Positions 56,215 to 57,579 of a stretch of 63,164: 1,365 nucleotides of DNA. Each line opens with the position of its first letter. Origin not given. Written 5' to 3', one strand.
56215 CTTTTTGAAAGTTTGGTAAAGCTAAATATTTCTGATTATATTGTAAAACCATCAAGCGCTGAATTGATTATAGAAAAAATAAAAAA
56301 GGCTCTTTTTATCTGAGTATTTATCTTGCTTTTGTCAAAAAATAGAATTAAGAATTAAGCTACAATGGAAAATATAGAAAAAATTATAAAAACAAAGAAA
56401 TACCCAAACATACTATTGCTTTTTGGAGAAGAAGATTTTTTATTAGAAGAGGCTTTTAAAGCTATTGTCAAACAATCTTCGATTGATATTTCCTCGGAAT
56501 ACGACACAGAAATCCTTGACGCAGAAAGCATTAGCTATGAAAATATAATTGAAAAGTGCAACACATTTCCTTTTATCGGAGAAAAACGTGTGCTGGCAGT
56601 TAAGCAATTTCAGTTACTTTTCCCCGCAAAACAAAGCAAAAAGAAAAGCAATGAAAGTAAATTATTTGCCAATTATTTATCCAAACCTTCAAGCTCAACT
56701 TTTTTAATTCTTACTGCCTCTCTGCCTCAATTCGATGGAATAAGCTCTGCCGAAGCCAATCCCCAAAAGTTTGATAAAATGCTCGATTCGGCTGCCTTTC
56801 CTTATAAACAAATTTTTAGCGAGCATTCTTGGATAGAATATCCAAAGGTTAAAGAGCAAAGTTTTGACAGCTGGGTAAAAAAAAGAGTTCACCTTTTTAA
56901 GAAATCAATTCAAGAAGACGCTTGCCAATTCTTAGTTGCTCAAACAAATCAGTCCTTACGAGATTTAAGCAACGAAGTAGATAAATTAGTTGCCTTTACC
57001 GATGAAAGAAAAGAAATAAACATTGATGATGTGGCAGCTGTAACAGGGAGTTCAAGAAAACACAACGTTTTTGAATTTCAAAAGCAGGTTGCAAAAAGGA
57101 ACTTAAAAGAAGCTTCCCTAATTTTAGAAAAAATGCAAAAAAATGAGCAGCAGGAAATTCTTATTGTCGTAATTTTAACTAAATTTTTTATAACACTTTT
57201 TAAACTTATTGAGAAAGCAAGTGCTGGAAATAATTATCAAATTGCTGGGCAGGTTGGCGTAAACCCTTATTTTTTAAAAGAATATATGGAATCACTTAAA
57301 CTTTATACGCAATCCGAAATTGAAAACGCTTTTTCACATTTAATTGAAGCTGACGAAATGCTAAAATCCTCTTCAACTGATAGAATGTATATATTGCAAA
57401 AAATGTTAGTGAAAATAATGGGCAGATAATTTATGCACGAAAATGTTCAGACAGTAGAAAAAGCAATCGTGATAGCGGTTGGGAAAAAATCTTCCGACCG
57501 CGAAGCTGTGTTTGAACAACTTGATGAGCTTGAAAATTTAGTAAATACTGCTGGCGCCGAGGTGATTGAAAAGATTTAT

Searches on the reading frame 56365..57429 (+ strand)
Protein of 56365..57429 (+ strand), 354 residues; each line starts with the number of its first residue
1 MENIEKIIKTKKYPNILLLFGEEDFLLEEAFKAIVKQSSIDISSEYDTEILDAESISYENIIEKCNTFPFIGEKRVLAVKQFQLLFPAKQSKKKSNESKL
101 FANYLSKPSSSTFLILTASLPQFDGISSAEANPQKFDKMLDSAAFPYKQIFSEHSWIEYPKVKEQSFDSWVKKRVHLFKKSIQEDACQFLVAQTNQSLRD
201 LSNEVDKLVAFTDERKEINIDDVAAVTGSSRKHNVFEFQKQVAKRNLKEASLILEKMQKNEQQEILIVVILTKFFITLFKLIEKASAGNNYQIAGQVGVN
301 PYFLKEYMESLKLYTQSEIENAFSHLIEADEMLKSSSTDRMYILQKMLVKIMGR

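Call 23: search_protein_families(library=pfam, proteins=[window:56365-57429:+], max_evalue=0.001)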
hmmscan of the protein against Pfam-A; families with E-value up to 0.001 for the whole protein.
window:56365-57429:+ (354 aa): 2 families
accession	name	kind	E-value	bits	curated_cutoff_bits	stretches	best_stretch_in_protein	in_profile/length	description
PF21694.2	DNA_pol3_delta_C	-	8.1e-17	61.8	27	1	233-351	2-121/121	DNA polymerase III delta subunit, C-terminal domain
PF06144.19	DNA_pol3_delta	-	1.3e-16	61.2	21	1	18-119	2-101/124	DNA polymerase III, delta subunit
